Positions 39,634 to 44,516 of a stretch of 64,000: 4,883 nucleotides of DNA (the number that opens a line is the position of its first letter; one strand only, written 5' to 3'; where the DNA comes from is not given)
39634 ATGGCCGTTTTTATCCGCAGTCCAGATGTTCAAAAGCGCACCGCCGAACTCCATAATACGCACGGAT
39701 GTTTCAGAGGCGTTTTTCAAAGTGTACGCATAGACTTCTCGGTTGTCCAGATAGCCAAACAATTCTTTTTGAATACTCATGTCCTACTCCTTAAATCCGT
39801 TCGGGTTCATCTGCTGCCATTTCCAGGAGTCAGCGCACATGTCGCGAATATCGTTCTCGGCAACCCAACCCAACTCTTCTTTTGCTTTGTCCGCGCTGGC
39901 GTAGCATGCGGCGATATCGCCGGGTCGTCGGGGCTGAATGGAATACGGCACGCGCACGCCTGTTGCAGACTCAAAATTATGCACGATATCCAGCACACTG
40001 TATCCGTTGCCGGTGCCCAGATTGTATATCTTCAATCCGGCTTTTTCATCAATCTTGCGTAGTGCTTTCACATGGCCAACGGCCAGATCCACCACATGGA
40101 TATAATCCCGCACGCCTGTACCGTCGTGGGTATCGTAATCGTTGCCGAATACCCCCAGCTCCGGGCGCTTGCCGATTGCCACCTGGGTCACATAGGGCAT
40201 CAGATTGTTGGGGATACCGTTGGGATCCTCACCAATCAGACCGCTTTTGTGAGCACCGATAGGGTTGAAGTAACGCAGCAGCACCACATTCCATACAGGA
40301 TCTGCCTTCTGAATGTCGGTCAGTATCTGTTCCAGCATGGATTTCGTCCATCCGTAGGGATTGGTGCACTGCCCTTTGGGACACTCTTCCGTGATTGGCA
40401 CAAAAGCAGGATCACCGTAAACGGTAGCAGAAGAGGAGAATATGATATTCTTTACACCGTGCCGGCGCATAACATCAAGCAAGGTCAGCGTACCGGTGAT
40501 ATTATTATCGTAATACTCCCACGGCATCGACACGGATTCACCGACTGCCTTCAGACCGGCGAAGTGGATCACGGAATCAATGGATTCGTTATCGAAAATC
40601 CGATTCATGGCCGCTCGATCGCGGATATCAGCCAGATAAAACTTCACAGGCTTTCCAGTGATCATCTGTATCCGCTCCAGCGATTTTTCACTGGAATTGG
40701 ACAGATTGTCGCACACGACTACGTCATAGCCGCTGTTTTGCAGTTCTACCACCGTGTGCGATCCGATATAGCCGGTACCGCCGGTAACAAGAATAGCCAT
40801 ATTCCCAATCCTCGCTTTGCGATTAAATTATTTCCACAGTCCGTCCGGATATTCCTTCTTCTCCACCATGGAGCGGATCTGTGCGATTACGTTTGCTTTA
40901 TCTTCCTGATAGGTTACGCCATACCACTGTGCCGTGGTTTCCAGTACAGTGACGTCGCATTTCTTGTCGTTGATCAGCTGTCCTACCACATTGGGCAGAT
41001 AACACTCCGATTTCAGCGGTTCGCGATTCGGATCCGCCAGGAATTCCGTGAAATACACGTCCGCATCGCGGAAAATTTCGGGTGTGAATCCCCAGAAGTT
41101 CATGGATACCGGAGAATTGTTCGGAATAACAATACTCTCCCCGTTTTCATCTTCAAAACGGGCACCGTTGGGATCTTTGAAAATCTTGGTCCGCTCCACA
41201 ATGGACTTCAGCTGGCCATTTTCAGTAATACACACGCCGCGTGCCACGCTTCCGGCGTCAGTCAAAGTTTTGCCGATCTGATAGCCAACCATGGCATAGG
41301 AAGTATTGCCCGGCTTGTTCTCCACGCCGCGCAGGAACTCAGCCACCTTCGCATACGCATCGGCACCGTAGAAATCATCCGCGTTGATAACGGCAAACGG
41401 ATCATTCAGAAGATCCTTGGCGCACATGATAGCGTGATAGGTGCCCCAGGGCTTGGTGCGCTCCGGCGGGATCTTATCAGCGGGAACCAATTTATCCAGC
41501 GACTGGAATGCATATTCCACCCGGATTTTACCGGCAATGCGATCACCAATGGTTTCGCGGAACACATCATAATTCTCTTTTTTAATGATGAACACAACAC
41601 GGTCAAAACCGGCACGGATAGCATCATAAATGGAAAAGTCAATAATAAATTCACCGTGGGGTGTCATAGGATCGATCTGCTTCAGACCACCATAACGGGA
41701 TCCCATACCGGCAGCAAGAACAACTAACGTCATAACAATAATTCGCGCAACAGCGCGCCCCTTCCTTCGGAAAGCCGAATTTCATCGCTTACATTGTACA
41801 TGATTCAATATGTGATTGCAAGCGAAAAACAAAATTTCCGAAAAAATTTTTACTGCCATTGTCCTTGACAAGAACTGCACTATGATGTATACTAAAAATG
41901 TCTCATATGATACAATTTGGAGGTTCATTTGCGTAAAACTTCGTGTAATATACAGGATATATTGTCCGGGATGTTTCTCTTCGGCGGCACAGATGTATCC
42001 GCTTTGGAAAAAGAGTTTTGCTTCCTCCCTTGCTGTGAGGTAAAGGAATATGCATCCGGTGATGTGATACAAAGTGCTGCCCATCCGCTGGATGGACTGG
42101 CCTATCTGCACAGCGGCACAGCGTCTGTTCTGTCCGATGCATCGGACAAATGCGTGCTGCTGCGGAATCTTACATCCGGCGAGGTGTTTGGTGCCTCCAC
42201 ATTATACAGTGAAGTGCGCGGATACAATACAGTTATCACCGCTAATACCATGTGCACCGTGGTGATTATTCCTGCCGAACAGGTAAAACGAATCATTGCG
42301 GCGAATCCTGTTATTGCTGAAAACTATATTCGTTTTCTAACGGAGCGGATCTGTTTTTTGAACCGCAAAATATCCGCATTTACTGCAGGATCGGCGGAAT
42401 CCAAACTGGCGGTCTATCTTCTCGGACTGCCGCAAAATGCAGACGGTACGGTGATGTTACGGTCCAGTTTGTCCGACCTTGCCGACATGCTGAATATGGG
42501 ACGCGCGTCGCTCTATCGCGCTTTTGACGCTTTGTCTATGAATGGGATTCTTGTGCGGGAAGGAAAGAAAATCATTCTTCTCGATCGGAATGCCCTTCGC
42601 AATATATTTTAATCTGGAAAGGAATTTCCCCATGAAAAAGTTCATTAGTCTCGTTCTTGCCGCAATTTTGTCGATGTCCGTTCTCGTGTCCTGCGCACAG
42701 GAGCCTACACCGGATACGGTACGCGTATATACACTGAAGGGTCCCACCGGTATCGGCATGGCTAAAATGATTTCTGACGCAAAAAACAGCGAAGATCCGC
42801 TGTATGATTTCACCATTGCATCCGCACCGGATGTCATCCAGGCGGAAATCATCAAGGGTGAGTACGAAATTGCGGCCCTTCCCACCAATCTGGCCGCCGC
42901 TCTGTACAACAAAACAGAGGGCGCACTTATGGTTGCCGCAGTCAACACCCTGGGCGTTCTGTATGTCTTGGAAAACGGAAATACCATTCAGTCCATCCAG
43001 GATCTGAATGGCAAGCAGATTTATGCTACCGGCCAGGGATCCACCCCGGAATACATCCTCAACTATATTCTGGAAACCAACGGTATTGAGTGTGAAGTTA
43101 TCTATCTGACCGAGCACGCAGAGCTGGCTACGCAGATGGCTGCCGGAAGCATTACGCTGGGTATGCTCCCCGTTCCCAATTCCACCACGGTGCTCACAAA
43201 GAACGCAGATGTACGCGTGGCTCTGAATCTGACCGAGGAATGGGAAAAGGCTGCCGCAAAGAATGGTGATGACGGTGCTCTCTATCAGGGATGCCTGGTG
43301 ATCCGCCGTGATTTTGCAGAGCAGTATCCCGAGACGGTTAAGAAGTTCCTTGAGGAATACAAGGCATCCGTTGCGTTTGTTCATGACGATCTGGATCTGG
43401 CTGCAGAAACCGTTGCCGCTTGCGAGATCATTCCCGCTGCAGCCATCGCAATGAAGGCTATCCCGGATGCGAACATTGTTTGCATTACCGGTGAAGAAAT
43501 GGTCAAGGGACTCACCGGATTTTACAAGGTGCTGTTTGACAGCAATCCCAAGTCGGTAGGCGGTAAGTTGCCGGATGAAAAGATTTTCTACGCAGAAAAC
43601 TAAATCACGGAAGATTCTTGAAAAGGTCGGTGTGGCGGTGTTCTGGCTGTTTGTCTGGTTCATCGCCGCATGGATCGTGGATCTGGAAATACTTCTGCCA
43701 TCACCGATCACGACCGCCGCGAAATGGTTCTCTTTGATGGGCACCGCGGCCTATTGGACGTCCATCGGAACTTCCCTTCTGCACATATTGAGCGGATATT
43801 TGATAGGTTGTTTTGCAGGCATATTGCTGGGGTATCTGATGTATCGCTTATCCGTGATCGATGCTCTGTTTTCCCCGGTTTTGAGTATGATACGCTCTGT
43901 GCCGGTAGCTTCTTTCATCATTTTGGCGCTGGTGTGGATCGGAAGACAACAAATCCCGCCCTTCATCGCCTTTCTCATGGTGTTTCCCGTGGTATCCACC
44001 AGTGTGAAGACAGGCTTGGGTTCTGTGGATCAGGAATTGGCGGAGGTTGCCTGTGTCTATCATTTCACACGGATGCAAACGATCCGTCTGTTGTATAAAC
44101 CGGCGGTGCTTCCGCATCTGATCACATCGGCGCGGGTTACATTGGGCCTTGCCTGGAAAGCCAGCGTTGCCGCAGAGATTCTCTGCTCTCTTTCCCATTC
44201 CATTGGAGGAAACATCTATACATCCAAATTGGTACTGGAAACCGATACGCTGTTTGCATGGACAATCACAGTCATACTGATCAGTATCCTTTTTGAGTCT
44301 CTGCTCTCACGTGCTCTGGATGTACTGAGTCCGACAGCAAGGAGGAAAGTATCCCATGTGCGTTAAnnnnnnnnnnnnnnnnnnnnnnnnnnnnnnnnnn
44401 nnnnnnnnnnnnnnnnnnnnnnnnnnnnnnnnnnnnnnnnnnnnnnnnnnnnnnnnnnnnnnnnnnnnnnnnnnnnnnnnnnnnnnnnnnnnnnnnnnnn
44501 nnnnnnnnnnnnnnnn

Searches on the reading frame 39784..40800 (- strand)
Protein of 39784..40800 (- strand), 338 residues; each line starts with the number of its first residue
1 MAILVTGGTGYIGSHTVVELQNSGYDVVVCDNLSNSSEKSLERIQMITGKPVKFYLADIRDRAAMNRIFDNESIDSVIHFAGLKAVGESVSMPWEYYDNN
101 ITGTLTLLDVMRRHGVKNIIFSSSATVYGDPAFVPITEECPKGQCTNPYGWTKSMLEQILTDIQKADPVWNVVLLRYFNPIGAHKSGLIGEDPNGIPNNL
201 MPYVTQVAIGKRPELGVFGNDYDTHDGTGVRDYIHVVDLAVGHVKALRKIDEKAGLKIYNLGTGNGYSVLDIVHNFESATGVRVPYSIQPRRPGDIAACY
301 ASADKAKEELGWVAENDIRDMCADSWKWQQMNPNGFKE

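Call 3: search_protein_families(library=pfam, proteins=[window:39784-40800:-], max_evalue=0.01)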
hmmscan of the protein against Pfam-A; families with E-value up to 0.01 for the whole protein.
window:39784-40800:- (338 aa): 11 families
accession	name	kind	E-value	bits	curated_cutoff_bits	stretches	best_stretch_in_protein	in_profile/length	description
PF16363.11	GDP_Man_Dehyd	-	3.9e-60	204.5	27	1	4-324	1-331/332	GDP-mannose 4,6 dehydratase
PF01370.27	Epimerase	-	6.1e-59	199.8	20.9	1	3-262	1-240/240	NAD dependent epimerase/dehydratase family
PF02719.21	Polysacc_synt_2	-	2e-17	63.8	20.2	1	3-183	1-174/293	Polysaccharide biosynthesis protein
PF01073.25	3Beta_HSD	-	1.1e-16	61.1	22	1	4-159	1-156/280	3-beta hydroxysteroid dehydrogenase/isomerase family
PF04321.23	RmlD_sub_bind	-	9.9e-10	38.4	27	1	1-162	1-138/287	RmlD substrate binding domain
PF00106.31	adh_short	-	2.9e-09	37.2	26.6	1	2-121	2-133/195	short chain dehydrogenase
PF07993.18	NAD_binding_4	-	1e-07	31.8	20.1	1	5-166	1-194/258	Male sterility protein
PF05368.20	NmrA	-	4.1e-07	30.3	27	1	3-124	5-107/298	NmrA-like family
PF08659.16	KR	-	7.1e-07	29.7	22.6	1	3-131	3-144/180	KR domain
PF13460.12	NAD_binding_10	-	9.4e-06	26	27.2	1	7-130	1-104/184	NAD(P)H-binding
PF13561.12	adh_short_C2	-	0.00025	21.1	27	1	12-101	8-101/236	Enoyl-(Acyl carrier protein) reductase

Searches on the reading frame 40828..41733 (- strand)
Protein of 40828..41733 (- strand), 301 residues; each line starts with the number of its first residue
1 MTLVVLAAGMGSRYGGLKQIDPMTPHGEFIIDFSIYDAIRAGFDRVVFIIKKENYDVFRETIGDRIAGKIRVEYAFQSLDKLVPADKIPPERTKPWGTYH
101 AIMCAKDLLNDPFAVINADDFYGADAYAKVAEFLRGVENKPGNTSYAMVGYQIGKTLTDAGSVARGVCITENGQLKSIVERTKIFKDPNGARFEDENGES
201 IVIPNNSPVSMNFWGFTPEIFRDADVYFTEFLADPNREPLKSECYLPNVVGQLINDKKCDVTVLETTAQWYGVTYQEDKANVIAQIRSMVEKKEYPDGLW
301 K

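Call 3: search_protein_families(library=pfam, proteins=[window:40828-41733:-], max_evalue=0.01)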
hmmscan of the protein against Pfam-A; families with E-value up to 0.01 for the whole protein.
window:40828-41733:- (301 aa): 2 families
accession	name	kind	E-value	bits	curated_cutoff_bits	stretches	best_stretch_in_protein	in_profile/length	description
PF00483.29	NTP_transferase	-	1.1e-09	38.7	21.2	1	4-183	3-165/245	Nucleotidyl transferase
PF12804.13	NTP_transf_3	-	0.00079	20.1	27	1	4-55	2-51/160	MobA-like NTP transferase domain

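Call 6: search_protein_families(library=ncbifam, proteins=[window:40828-41733:-], max_evalue=0.01)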
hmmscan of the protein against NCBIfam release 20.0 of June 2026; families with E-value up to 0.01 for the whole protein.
window:40828-41733:- (301 aa): 5 families
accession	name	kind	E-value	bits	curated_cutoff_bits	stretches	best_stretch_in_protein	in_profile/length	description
TIGR03992.1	Arch_glmU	subfamily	1.1e-08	34.4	292.1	1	1-133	1-120/393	bifunctional sugar-1-phosphate nucleotidylyltransferase/acetyltransferase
TIGR01099.1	galU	equivalog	2.7e-05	23.9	326.8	1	4-138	5-147/261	UTP--glucose-1-phosphate uridylyltransferase GalU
TIGR03310.1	matur_MocA_YgfJ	equivalog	0.00052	20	186.45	1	4-60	3-57/188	molybdenum cofactor cytidylyltransferase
TIGR01208.1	rmlA_long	equivalog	0.00061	18.8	320.25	1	4-124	3-112/353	glucose-1-phosphate thymidylyltransferase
NF041313.1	UDPGP_AglF_Halo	equivalog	0.0019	17.7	400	0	1-181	1-158/234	UTP--glucose-1-phosphate uridylyltransferase AglF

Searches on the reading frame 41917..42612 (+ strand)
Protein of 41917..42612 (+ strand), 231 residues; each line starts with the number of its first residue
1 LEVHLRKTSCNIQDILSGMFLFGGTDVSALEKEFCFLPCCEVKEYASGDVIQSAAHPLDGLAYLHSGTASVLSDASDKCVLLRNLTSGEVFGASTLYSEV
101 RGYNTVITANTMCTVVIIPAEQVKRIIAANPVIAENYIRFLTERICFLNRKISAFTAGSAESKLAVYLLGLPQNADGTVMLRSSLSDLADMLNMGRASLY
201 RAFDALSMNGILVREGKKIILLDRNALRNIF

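Call 77: search_protein_families(library=pfam, proteins=[window:41917-42612:+], max_evalue=0.00001)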
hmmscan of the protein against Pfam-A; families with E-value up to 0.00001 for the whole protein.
window:41917-42612:+ (231 aa): 2 families
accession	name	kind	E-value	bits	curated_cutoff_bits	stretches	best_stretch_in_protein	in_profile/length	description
PF13545.12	HTH_Crp_2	-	1.2e-10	41.6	27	1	163-230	2-70/70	Crp-like helix-turn-helix domain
PF00027.35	cNMP_binding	-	1.5e-10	41.3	27.5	1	43-130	2-89/89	Cyclic nucleotide-binding domain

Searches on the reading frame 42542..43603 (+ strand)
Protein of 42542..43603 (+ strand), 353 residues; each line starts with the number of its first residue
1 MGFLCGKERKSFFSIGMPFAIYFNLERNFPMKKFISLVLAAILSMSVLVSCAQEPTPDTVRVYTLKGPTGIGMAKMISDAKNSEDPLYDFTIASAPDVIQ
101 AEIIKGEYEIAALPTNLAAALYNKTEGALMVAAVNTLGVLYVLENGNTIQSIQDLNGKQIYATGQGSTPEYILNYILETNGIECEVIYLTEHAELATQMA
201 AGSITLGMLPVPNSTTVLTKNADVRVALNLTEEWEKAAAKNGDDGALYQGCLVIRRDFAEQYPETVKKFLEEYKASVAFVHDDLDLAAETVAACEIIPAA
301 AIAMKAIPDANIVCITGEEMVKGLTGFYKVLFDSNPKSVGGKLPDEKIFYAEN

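Call 77: search_protein_families(library=pfam, proteins=[window:42542-43603:+], max_evalue=0.00001)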
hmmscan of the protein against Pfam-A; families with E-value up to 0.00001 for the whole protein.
window:42542-43603:+ (353 aa): 2 families
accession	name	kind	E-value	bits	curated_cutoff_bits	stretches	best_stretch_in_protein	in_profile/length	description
PF09084.16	NMT1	-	2.9e-09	37.6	20.5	1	136-282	73-211/216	NMT1/THI5 like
PF02621.19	VitK2_biosynth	-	9.2e-07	29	26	1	92-329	27-248/252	Menaquinone biosynthesis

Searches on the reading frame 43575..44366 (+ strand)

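Call 77: search_protein_families(library=pfam, proteins=[window:43575-44366:+], max_evalue=0.00001)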
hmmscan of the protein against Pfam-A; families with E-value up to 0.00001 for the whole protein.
window:43575-44366:+ (263 aa): 1 family
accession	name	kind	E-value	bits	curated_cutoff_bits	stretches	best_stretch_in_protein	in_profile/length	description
PF00528.27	BPD_transp_1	-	1.1e-15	58.3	26.4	1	80-253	3-180/184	Binding-protein-dependent transport system inner membrane component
